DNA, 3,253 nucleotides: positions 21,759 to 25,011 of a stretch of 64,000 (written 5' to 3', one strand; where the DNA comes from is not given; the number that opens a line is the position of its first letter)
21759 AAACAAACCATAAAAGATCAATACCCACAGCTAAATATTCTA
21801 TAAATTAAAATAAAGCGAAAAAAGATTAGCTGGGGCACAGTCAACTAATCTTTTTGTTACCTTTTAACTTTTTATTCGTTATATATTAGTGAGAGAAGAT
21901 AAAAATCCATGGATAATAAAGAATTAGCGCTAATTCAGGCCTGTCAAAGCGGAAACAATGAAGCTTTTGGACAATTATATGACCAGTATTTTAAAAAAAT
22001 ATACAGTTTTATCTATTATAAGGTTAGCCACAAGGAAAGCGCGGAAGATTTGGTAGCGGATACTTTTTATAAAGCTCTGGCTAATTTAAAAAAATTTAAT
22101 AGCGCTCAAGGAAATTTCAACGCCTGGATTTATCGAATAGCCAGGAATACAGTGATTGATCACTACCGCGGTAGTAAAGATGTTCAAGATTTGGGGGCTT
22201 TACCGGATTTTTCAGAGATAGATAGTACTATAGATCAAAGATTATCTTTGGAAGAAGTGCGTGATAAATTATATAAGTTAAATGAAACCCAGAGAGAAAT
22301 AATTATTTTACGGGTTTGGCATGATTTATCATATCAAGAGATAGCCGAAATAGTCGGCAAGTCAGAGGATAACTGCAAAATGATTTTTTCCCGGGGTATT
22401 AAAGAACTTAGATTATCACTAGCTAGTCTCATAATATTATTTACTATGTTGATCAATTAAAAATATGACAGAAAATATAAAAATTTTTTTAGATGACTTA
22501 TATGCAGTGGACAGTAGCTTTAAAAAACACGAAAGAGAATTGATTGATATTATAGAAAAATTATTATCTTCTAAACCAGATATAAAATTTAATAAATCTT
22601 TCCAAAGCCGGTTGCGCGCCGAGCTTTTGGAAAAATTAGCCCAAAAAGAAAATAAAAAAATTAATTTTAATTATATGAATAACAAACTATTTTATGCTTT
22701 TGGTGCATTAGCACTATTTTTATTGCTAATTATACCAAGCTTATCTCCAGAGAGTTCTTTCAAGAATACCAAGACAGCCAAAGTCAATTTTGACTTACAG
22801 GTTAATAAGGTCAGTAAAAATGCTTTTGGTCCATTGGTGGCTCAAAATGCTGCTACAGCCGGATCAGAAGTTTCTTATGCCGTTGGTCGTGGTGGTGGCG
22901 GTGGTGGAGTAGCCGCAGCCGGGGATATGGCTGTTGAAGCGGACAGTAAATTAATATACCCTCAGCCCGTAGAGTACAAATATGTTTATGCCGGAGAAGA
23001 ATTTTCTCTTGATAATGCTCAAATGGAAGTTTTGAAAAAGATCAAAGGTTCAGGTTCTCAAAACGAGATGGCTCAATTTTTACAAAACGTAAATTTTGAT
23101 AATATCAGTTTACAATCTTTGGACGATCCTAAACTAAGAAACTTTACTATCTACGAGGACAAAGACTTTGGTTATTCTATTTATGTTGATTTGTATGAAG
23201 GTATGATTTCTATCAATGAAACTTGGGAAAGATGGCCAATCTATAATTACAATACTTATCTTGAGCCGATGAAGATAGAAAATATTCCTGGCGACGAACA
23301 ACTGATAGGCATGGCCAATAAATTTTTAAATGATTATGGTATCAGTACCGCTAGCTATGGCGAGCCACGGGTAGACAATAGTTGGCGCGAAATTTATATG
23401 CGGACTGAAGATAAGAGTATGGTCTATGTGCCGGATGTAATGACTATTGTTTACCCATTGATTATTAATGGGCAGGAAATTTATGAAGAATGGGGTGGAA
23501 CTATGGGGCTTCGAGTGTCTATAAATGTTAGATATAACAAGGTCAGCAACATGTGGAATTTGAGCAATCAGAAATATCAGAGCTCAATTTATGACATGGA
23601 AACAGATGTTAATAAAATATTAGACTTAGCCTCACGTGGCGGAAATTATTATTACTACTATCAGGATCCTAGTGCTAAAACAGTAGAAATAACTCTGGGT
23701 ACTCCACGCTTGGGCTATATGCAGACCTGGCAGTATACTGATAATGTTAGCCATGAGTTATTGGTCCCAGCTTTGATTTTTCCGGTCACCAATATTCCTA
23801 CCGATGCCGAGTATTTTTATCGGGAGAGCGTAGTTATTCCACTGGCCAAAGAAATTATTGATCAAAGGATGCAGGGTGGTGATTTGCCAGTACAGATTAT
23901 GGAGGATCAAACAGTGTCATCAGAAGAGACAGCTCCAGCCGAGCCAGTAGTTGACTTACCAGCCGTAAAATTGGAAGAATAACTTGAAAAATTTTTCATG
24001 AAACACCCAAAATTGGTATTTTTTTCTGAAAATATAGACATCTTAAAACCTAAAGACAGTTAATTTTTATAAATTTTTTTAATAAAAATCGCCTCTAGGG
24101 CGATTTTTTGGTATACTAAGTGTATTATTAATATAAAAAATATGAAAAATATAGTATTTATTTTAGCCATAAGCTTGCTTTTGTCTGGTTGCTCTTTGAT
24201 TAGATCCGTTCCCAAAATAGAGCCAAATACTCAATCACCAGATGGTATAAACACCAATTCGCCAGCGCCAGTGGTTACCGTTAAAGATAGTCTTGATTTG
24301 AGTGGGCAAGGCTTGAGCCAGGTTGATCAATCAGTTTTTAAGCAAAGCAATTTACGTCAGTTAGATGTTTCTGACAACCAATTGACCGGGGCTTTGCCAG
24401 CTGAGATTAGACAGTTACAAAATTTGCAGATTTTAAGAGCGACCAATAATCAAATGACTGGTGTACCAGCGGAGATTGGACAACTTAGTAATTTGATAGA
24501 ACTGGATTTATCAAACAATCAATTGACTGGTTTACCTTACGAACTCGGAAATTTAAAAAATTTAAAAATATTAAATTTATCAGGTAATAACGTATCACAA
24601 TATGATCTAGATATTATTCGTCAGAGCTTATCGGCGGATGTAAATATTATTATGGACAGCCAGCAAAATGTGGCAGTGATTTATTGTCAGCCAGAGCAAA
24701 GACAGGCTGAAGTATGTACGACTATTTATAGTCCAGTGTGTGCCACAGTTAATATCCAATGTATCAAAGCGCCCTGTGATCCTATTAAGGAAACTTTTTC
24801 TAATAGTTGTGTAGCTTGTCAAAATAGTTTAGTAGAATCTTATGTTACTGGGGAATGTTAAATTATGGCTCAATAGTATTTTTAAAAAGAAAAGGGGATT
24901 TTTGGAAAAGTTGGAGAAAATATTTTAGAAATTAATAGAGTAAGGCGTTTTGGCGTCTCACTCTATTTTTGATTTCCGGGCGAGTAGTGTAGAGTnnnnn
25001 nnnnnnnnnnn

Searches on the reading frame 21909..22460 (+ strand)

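Call 7: search_protein_families(library=pfam, proteins=[window:21909-22460:+], max_evalue=0.1)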
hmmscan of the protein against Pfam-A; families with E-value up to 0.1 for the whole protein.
window:21909-22460:+ (183 aa): 4 families
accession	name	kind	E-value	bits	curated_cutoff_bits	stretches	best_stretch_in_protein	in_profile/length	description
PF04542.20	Sigma70_r2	-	4.3e-17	62.1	24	1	23-88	1-67/71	Sigma-70 region 2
PF08281.18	Sigma70_r4_2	-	2e-12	47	25.7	1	115-167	2-54/54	Sigma-70, region 4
PF07638.17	Sigma70_ECF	-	1.2e-10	42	21.1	1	8-154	7-166/185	ECF sigma factor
PF04545.22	Sigma70_r4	-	7.7e-10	38.6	24.1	1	123-168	4-49/50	Sigma-70, region 4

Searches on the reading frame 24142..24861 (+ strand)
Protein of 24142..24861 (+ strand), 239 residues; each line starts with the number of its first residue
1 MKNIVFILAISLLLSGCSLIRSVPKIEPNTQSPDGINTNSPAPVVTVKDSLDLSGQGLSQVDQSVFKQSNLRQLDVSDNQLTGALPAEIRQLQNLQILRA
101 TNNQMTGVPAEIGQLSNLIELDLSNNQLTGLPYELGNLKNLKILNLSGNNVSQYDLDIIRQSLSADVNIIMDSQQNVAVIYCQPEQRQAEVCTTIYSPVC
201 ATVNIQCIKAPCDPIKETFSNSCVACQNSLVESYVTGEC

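Call 7: search_protein_families(library=pfam, proteins=[window:24142-24861:+], max_evalue=0.1)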
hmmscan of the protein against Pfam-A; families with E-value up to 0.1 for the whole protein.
window:24142-24861:+ (239 aa): 12 families
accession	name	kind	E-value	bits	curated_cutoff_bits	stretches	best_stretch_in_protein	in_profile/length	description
PF12799.13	LRR_4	-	1.2e-16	60.8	27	3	117-150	2-34/44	Leucine Rich repeats (2 copies)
PF13855.12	LRR_8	-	6.3e-16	58.3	27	2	50-104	5-60/61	Leucine rich repeat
PF00560.39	LRR_1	-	3.6e-14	50.3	20.6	2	117-138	1-23/23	Leucine Rich Repeat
PF23598.1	LRR_14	-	4.1e-12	46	40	1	65-149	43-124/353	Leucine-rich repeat region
PF23211.1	LRR_LRWD1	-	1.5e-09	38.3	28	2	109-191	35-119/190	Leucine-rich repeat and WD repeat-containing protein 1, LRR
PF13516.12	LRR_6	-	0.0032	17.8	23.4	0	69-83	3-17/24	Leucine Rich repeat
PF25019.1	LRR_R13L1-DRL21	-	0.0055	17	27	1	88-147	64-125/127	R13L1/DRL21 LRRs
PF24048.1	LRR_NXF1-5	-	0.0062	16.6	30.5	0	113-157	51-99/142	NXF1/2/3/5 leucine-rich repeat domain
PF25463.1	DUF7899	-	0.017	14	70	1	93-190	246-338/410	Domain of unknown function (DUF7899)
PF00050.26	Kazal_1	-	0.018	15.5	21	0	185-202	4-19/49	Kazal-type serine protease inhibitor domain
PF25013.1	LRR_Zer-1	-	0.038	14.6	27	0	69-152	8-99/137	Zer-1-like, Leucine-rich repeats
PF24758.1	LRR_At5g56370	-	0.093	12.8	27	0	70-179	12-125/227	FBD-associated F-box protein At5g56370, LRR repeats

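Call 8: search_protein_families(library=ncbifam, proteins=[window:24142-24861:+], max_evalue=0.1)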
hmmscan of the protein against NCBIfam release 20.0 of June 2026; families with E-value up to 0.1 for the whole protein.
window:24142-24861:+ (239 aa): 8 families
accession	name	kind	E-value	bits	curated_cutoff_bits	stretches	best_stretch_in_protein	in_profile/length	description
NF041381.1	XopAC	subfamily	6.2e-19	68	450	1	49-152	69-173/451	XopAC/AvrAC family type III secretion system effector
NF041400.1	XopAE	equivalog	1.4e-13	50.6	600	1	51-160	92-206/478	type III secretion system effector XopAE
NF047464.1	FibnectbindLIC11051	equivalog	7e-13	47.9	1000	1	50-153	538-641/685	LIC_11051 family fibronectin-binding protein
NF041351.1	XopL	equivalog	1.9e-12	46.7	500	1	50-153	157-262/497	type III secretion system leucine-rich repeat domain-containing effector XopL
NF011917.0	PRK15387.1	equivalog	3.7e-06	25.2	1243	1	68-152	341-415/788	type III secretion system effector E3 ubiquitin transferase SspH2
NF011897.0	PRK15370.1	equivalog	3e-05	22.1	1113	1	69-152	304-380/755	SPI-1 type III secretion system effector E3 ubiquitin transferase SlrP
NF041245.1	T6SS_IglE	equivalog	0.017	15.1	75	1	4-69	2-69/131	type VI secretion system lipoprotein IglE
NF011433.1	PRK14864.1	equivalog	0.087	13.1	100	0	6-31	4-29/98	biofilm peroxide resistance protein BsmA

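Call 54: search_protein_families(library=padloc, proteins=[window:24142-24861:+], max_evalue=1)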
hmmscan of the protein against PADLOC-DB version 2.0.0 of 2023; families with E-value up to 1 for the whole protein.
window:24142-24861:+ (239 aa): 0 families
